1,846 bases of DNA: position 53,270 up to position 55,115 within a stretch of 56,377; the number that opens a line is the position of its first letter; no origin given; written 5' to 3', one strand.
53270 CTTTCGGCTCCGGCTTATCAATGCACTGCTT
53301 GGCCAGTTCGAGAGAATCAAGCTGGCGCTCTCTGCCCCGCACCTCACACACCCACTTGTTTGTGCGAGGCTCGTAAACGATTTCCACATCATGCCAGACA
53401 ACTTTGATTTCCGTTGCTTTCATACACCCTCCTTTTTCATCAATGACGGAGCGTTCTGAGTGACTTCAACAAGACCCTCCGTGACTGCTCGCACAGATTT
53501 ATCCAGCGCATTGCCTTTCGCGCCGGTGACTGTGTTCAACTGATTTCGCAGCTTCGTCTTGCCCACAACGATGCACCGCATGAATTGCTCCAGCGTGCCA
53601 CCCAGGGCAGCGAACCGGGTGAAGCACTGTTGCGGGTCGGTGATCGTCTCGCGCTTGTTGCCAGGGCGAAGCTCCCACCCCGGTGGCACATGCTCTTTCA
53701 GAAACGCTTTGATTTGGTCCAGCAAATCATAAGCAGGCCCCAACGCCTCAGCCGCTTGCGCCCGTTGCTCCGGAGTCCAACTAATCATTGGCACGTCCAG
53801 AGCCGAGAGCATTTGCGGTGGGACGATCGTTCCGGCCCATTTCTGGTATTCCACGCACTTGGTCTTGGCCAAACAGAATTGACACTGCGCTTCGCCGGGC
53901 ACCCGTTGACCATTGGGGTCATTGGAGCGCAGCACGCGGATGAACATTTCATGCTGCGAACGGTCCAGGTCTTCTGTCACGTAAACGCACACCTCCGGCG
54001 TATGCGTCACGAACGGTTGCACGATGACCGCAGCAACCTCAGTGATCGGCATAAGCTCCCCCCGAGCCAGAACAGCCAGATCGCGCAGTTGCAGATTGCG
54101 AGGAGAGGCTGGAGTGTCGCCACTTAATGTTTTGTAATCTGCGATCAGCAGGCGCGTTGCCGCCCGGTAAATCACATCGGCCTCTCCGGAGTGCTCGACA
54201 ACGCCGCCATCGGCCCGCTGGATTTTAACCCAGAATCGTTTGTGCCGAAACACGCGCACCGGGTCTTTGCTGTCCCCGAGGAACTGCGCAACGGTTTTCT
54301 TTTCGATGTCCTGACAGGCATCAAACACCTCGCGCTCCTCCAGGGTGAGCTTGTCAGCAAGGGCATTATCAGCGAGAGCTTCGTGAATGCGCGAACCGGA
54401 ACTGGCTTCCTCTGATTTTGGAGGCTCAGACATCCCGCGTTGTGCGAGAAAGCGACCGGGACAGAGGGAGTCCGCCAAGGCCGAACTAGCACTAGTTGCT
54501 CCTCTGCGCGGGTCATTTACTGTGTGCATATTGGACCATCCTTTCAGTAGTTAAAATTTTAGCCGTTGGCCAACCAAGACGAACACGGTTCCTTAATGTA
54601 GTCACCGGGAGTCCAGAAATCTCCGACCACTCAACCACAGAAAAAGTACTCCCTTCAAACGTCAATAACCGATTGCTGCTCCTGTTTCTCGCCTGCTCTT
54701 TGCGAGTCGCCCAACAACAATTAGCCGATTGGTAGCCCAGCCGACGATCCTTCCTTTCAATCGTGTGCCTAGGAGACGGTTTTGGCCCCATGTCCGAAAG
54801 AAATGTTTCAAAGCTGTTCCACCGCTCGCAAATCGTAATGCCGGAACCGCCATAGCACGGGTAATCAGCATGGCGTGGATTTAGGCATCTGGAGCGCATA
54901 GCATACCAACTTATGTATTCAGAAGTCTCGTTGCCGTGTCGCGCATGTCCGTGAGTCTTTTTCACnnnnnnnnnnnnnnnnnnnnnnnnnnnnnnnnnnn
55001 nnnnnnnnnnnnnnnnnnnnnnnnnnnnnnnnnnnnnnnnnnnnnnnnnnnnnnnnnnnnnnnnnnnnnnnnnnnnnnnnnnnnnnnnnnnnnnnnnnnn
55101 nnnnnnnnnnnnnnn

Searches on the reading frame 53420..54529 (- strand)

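Call 44: search_protein_families(library=pfam, proteins=[window:53420-54529:-], max_evalue=0.01)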
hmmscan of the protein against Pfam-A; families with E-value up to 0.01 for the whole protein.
window:53420-54529:- (369 aa): 2 families
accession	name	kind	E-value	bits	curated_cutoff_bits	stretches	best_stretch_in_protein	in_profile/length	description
PF10926.14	DUF2800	-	1.6e-11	44.4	21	1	112-331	117-338/368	Protein of unknown function (DUF2800)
PF12705.13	PDDEXK_1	-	2.9e-06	27.9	22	1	14-225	4-246/247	PD-(D/E)XK nuclease superfamily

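Call 47: search_protein_families(library=phrogs, proteins=[window:53420-54529:-], max_evalue=0.001)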
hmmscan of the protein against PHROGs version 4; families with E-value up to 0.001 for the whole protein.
window:53420-54529:- (369 aa): 1 family
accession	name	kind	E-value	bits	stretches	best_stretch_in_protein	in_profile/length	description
phrog_69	-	DNA, RNA and nucleotide metabolism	9.5e-24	85.2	1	13-366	91-458/501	exonuclease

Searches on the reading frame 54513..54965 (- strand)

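Call 47: search_protein_families(library=phrogs, proteins=[window:54513-54965:-], max_evalue=0.001)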
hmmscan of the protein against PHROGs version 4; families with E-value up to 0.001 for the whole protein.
window:54513-54965:- (150 aa): 6 families
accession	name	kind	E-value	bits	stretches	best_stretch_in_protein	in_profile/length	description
phrog_3377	-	DNA, RNA and nucleotide metabolism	3.5e-45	155.3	1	8-144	6-143/196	HNH endonuclease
phrog_374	-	DNA, RNA and nucleotide metabolism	7.9e-36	125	1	5-127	263-387/617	HNH endonuclease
phrog_8790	-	DNA, RNA and nucleotide metabolism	2.7e-33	116.9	1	11-108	20-116/241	restriction endonuclease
phrog_2081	-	DNA, RNA and nucleotide metabolism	1.4e-23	84.7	1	9-103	98-203/433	HNH endonuclease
phrog_953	-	DNA, RNA and nucleotide metabolism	1.7e-12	48.4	1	13-86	221-296/420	HNH endonuclease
phrog_28742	-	unknown function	7.3e-06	27.3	1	21-102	28-112/165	-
